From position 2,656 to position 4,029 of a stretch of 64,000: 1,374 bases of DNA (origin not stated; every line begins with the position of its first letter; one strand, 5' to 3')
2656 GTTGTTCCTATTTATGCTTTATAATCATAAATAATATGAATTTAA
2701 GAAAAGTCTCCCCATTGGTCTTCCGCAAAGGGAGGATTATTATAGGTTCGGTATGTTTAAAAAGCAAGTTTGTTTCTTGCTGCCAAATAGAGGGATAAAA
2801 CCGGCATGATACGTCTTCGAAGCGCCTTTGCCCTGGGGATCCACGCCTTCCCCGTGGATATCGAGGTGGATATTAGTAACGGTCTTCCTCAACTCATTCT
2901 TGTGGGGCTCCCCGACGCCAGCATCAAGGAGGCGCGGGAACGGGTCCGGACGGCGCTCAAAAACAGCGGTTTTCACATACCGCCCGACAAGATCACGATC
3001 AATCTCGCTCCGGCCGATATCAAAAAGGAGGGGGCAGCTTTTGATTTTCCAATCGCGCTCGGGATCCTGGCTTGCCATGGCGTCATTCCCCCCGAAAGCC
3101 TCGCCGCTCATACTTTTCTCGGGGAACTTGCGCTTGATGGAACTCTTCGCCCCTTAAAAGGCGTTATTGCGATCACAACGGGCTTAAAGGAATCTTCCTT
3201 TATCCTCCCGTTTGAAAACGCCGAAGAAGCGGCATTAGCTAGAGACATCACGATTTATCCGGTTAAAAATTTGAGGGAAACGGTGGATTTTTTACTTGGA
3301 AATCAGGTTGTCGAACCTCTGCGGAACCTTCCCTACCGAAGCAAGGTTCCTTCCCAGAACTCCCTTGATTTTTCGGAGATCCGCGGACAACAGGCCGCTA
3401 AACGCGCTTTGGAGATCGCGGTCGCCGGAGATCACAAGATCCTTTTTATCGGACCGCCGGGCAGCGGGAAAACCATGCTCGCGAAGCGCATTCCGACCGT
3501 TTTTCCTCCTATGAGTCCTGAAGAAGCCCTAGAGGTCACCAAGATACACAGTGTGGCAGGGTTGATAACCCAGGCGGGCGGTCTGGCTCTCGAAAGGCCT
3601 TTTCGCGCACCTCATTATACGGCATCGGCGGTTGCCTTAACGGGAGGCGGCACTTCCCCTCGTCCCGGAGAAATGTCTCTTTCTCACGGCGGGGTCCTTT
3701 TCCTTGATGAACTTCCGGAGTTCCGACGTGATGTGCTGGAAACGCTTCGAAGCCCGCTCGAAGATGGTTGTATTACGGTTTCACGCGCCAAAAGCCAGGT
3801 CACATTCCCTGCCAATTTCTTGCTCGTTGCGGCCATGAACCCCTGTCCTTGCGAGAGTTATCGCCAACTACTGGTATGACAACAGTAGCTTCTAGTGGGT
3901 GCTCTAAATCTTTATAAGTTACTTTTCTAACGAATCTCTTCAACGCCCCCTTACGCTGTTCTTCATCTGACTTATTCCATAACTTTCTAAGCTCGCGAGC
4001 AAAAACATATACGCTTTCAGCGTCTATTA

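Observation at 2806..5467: comM/yifB disrupted after NPCPC by an element carrying a large serine recombinase; att-like inverted repeat at the junction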

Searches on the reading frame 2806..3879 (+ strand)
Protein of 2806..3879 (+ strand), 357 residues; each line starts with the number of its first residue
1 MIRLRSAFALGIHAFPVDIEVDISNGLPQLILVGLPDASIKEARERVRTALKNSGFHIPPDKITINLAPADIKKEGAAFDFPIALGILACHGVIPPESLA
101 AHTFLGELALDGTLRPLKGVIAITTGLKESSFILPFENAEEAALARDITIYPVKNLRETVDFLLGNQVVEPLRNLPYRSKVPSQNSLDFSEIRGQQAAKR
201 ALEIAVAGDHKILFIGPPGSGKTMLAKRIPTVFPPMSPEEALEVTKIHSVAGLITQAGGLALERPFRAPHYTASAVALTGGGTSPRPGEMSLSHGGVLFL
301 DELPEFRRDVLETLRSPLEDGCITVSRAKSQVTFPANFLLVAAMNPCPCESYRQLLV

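Call 4: search_protein_families(library=pfam, proteins=[window:2806-3879:+], max_evalue=0.01)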
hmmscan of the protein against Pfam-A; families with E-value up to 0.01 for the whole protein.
window:2806-3879:+ (357 aa): 9 families
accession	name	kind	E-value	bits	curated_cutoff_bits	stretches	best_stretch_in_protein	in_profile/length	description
PF01078.27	Mg_chelatase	-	4.8e-75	251.9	20.3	1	188-353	1-165/207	Magnesium chelatase, subunit ChlI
PF13541.12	ChlI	-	9.8e-42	142.1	27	1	19-138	1-121/121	Subunit ChlI of Mg-chelatase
PF07728.20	AAA_5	-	6.4e-11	42.9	22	1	292-348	64-125/139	AAA domain (dynein-related subfamily)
PF00493.29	MCM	-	2.9e-07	30.3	23.3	1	286-347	113-174/224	MCM P-loop domain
PF00158.32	Sigma54_activat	-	2.3e-06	27.8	20.2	1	197-345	10-142/168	Sigma-54 interaction domain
PF05496.18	RuvB_N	-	1.3e-05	25.4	27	0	190-229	7-53/159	Holliday junction DNA helicase RuvB P-loop domain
PF00004.35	AAA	-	0.0011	19.9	21.2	1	212-229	1-18/131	ATPase family associated with various cellular activities (AAA)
PF07724.20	AAA_2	-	0.0011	19.5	27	0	211-258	5-56/166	AAA domain (Cdc48 subfamily)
PF13401.12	AAA_22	-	0.0022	18.7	27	0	212-229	8-25/130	AAA domain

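Call 5: find_homologous_proteins(query=window:2806-3855:+, max_evalue=1e-30)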
Query window:2806-3855:+ (350 aa): 8000 proteins with E <= 1e-30 among 8000 candidates; the best 120 are listed.
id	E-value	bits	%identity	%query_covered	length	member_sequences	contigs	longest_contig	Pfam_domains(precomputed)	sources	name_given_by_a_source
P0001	2.1e-226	769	100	100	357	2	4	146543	PF00158.33,PF00493.30,PF05496.19,PF07728.21,PF01078.28,PF13541.13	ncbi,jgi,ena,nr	ncbi:MAG TPA: YifB family Mg chelatase-like AAA ATPase [Candidatus Omnitrophota bacterium]|nr:YifB f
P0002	3.3e-207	706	91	100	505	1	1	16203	PF00158.33,PF13335.13,PF00493.30,PF05496.19,PF07728.21,PF01078.28,PF13541.13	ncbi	-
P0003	7.5e-206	701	90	99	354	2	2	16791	PF00158.33,PF00493.30,PF05496.19,PF07728.21,PF01078.28,PF13541.13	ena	-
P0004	3.2e-199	679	86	100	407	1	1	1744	PF00158.33,PF00493.30,PF07728.21,PF01078.28,PF13541.13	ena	-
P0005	3.5e-198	676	85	100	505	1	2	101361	PF00158.33,PF13335.13,PF00493.30,PF07728.21,PF01078.28,PF13541.13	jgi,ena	jgi:magnesium chelatase family protein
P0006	1.4e-196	671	86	100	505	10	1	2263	PF13335.13,PF00493.30,PF07728.21,PF01078.28,PF13541.13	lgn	-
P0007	1.7e-196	670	85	100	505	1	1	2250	PF13335.13,PF00493.30,PF07728.21,PF01078.28,PF13541.13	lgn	-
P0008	1.4e-194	664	85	100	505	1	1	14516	PF00158.33,PF13335.13,PF00493.30,PF07728.21,PF01078.28,PF13541.13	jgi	-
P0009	1.6e-194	664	83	100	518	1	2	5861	PF13335.13,PF00493.30,PF07728.21,PF01078.28,PF13541.13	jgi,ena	-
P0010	1.8e-194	664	83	99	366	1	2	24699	PF00158.33,PF00493.30,PF07728.21,PF01078.28,PF13541.13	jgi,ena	-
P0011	2.2e-194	663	83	100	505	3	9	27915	PF13335.13,PF00493.30,PF07728.21,PF01078.28,PF13541.13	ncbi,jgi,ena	-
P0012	2.6e-194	663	85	100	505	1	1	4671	PF13335.13,PF00493.30,PF07728.21,PF01078.28,PF13541.13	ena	-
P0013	2.7e-194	663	85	100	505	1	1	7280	PF13335.13,PF00493.30,PF07728.21,PF01078.28,PF13541.13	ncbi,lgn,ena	-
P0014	4.6e-194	662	83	100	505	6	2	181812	PF00158.33,PF13335.13,PF00493.30,PF07728.21,PF01078.28,PF13541.13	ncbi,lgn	-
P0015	4.8e-194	662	83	100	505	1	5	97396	PF13335.13,PF00493.30,PF07728.21,PF01078.28,PF13541.13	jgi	jgi:magnesium chelatase family protein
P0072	3.4e-138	479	61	99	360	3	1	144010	PF00493.30,PF07728.21,PF01078.28,PF13541.13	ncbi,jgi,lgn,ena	ncbi:MAG: YifB family Mg chelatase-like AAA ATPase [Candidatus Omnitrophota bacterium]|jgi:magnesium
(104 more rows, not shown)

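Call 8: find_encoding_contigs(protein=P0002, flank=10000, max_places=4)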
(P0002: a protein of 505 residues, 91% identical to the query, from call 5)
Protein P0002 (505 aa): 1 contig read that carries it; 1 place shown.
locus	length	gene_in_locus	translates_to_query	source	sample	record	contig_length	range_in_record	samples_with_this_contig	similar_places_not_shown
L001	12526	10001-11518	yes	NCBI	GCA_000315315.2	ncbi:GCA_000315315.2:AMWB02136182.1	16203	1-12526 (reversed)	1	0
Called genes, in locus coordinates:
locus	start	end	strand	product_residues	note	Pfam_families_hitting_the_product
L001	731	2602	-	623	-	PF13522:GATase_6, PF13537:GATase_7, PF01380:SIS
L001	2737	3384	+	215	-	-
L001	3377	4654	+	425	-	PF10091:Glycoamylase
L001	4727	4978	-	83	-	-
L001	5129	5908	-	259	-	PF04542:Sigma70_r2, PF04539:Sigma70_r3, PF08281:Sigma70_r4_2, PF04545:Sigma70_r4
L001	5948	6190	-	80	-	PF00376:MerR, PF12728:HTH_17 (weak), PF13411:MerR_1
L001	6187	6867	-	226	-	PF12895:ANAPC3 (faint), PF13428:TPR_14 (faint), PF14559:TPR_19 (faint), PF07719:TPR_2 (faint)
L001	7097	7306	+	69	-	-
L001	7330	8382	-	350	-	PF03255:ACCA, PF01039:Carboxyl_trans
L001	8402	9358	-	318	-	PF01476:LysM, PF03734:YkuD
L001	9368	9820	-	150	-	PF02681:DUF212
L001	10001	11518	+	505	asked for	PF13541:ChlI, PF00158:Sigma54_activat (faint), PF00493:MCM (weak), PF01078:Mg_chelatase, PF05496:RuvB_N (faint), PF07728:AAA_5, PF13335:Mg_chelatase_C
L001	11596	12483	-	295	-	PF00582:Usp (weak)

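Call 9: find_encoding_contigs(protein=P0001, flank=10000, max_places=6)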
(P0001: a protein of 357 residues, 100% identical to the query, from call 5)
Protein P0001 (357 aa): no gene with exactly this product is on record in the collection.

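Call 18: find_encoding_contigs(protein=P0003, flank=10000, max_places=3)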
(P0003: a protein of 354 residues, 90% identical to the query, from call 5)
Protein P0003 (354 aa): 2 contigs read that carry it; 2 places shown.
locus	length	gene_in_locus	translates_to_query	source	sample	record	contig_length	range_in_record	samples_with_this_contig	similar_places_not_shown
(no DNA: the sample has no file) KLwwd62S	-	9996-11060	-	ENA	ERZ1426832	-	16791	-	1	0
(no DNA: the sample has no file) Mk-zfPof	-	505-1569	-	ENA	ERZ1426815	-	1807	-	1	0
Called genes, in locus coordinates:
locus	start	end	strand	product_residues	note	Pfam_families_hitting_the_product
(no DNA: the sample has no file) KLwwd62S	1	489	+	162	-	?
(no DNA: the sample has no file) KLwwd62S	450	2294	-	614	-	PF13522:GATase_6, PF13537:GATase_7, PF01380:SIS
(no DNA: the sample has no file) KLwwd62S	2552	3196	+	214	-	-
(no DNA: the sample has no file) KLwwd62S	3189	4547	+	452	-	PF10091:Glycoamylase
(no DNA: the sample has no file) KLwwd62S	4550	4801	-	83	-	-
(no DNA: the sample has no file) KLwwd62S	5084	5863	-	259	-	PF04542:Sigma70_r2, PF04539:Sigma70_r3, PF08281:Sigma70_r4_2, PF04545:Sigma70_r4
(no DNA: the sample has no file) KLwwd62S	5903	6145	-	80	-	PF00376:MerR, PF12728:HTH_17 (weak), PF13411:MerR_1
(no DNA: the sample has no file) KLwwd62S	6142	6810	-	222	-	PF12895:ANAPC3 (faint), PF13428:TPR_14 (faint), PF14559:TPR_19 (faint)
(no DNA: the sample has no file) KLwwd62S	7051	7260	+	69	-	-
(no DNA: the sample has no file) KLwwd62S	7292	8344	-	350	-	PF03255:ACCA, PF01039:Carboxyl_trans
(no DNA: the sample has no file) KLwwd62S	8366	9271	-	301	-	PF01476:LysM, PF03734:YkuD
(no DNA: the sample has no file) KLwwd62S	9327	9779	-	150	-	PF02681:DUF212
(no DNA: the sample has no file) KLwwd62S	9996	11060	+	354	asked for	PF13541:ChlI, PF00493:MCM (faint), PF01078:Mg_chelatase, PF05496:RuvB_N (faint), PF00158:Sigma54_activat (weak), PF07728:AAA_5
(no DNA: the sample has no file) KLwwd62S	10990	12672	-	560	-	PF00239:Resolvase, PF07508:Recombinase, PF13408:Zn_ribbon_recom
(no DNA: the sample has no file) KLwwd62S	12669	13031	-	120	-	-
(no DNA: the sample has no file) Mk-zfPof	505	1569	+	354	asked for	PF13541:ChlI, PF00493:MCM (faint), PF01078:Mg_chelatase, PF05496:RuvB_N (faint), PF00158:Sigma54_activat (weak), PF07728:AAA_5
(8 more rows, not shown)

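Call 19: find_encoding_contigs(protein=P0010, flank=10000, max_places=3)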
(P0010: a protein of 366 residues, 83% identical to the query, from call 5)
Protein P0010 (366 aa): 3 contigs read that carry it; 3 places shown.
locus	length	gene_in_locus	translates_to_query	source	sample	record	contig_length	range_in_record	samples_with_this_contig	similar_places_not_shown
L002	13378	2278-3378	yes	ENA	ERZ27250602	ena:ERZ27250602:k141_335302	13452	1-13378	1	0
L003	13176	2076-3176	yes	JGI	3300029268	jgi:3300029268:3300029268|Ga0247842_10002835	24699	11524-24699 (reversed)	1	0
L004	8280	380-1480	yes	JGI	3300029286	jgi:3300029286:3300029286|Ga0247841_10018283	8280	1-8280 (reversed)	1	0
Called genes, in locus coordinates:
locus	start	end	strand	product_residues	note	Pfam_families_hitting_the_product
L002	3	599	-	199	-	?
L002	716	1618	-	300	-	PF01476:LysM, PF03734:YkuD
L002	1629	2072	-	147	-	PF01569:PAP2 (faint), PF02681:DUF212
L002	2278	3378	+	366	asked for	PF13541:ChlI, PF00158:Sigma54_activat (faint), PF00493:MCM (faint), PF01078:Mg_chelatase, PF07728:AAA_5 (faint)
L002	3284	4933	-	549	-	PF00239:Resolvase, PF07508:Recombinase, PF13408:Zn_ribbon_recom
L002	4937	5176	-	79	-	-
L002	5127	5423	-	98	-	-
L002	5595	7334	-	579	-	PF09250:Prim-Pol, PF13481:AAA_25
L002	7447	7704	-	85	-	-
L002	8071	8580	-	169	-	-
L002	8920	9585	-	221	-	-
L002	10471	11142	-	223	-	-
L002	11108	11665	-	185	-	-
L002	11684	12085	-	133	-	-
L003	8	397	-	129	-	PF03255:ACCA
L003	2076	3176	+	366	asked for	PF13541:ChlI, PF00158:Sigma54_activat (faint), PF00493:MCM (faint), PF01078:Mg_chelatase, PF07728:AAA_5 (faint)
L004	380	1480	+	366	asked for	PF13541:ChlI, PF00158:Sigma54_activat (faint), PF00493:MCM (faint), PF01078:Mg_chelatase, PF07728:AAA_5 (faint)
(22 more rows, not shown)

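Call 20: find_encoding_contigs(protein=P0072, flank=10000, max_places=3)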
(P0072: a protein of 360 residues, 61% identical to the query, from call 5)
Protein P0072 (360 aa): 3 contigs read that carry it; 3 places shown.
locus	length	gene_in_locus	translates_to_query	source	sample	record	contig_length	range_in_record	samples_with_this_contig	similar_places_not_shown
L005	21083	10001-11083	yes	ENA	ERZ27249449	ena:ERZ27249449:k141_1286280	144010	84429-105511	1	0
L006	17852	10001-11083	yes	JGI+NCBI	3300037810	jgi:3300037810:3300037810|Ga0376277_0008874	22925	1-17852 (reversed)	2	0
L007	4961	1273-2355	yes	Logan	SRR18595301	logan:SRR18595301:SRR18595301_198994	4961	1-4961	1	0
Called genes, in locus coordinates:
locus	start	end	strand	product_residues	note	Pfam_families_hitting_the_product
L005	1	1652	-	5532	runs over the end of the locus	PF00176:SNF2-rel_dom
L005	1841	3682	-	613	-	PF13230:GATase_4, PF13522:GATase_6, PF13537:GATase_7, PF01380:SIS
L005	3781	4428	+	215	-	-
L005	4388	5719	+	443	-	PF10091:Glycoamylase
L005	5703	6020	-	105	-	-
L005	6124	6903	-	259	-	PF04542:Sigma70_r2, PF04539:Sigma70_r3, PF08281:Sigma70_r4_2, PF04545:Sigma70_r4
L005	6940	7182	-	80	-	PF00376:MerR, PF12728:HTH_17 (weak), PF13411:MerR_1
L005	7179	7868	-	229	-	PF13428:TPR_14 (faint), PF14559:TPR_19 (faint), PF14853:Fis1_TPR_C (faint)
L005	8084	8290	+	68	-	-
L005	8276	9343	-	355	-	PF03255:ACCA, PF01039:Carboxyl_trans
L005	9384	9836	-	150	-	PF02681:DUF212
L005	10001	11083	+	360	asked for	PF13541:ChlI, PF01078:Mg_chelatase, PF07728:AAA_5, PF00493:MCM (weak)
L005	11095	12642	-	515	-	PF00239:Resolvase, PF07508:Recombinase, PF13408:Zn_ribbon_recom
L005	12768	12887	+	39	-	-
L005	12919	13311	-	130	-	-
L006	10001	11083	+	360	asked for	PF13541:ChlI, PF01078:Mg_chelatase, PF07728:AAA_5, PF00493:MCM (weak)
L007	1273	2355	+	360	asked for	PF13541:ChlI, PF01078:Mg_chelatase, PF07728:AAA_5, PF00493:MCM (weak)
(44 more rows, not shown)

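Call 34: find_related_loci(query=P0002, collection=genome_contigs, flank=10000)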
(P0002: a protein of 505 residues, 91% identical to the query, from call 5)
Query P0002 (505 aa) in genome_contigs; peptide patterns used: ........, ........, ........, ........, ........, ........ (x = any residue, [..] = any of these).
600 stretches matched a pattern (row limit reached: there are more); 600 encode a relative of the query (tblastn E <= 1e-3); the best 80 are kept; 80 distinct loci.
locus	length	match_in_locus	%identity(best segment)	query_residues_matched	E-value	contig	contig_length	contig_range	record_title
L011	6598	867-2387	55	1-503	0e+0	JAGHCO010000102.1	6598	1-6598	MAG: Candidatus Aerophobetes bacterium isolate AUK284 PB_MBMC_238_c_000000000241, whole genome shotgun sequence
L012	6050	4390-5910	53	1-503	0e+0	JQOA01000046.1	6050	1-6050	Smithella sp. D17 contig_144, whole genome shotgun sequence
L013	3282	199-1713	53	3-501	0e+0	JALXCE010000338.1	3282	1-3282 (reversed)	MAG: candidate division WOR-3 bacterium isolate T2_metabat2_scaf2bin.142 T2_NODE_78041_length_3282_cov_6.489065, whole g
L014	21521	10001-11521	52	1-503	2e-177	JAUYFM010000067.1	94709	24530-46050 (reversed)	MAG: Smithellaceae bacterium isolate C21_metabat.bin.13 C21_k141_441676, whole genome shotgun sequence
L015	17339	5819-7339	53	1-503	3e-177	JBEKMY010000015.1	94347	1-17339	MAG: Smithella sp. isolate SPRUCE 404 SPRUCE_404_15, whole genome shotgun sequence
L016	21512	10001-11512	53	4-501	3e-175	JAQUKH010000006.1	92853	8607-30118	MAG: bacterium isolate STD1_102 NODE_483_length_92853_cov_4.698413_Sandtown_D1, whole genome shotgun sequence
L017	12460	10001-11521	54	3-503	1e-173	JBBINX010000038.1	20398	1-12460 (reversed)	MAG: Ignavibacteriales bacterium isolate PGF172224_bin_266 NODE_1185_length_20398_cov_5.497518, whole genome shotgun seq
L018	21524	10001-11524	52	1-503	4e-173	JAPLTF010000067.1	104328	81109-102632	MAG: Verrucomicrobia bacterium isolate LacPavin_0818_WC55_MAG_61_14 LacPavin_0818_WC55_scaffold_229041, whole genome sho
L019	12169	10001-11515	53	3-502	9e-173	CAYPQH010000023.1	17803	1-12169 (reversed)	MAG TPA_asm: uncultured Nitrospinaceae bacterium isolate SRP128015_co3_424 genome assembly, contig: NODE_3259_length_178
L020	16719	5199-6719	51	3-503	1e-172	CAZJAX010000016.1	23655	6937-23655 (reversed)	MAG TPA_asm: uncultured Planctomycetia bacterium isolate SRP342105_co2_14 genome assembly, contig: NODE_2164_length_2365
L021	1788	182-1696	54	4-503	0e+0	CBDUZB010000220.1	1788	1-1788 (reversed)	MAG TPA_asm: uncultured bacterium isolate SRR21487743_metabat2_78 genome assembly, contig: ERZ25748485.67910, whole geno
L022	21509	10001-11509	51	3-501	3e-172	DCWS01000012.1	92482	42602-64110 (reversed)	MAG TPA_asm: Desulfobacteraceae bacterium UBA2156 UBA2156_contig_1986, whole genome shotgun sequence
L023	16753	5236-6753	52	1-502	5e-172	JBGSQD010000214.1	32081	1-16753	MAG: Geobacterales bacterium isolate JTS-AC321 k141_429149, whole genome shotgun sequence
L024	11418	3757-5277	51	1-503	2e-171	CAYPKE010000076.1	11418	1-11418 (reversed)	MAG TPA_asm: uncultured Syntrophales bacterium isolate SRP241326_co3_310 genome assembly, contig: NODE_6917_length_11418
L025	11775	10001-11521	51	1-502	4e-171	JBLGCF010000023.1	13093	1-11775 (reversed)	MAG: Thalassomonas sp. isolate 3300055174_48 Ga0535679_0002925, whole genome shotgun sequence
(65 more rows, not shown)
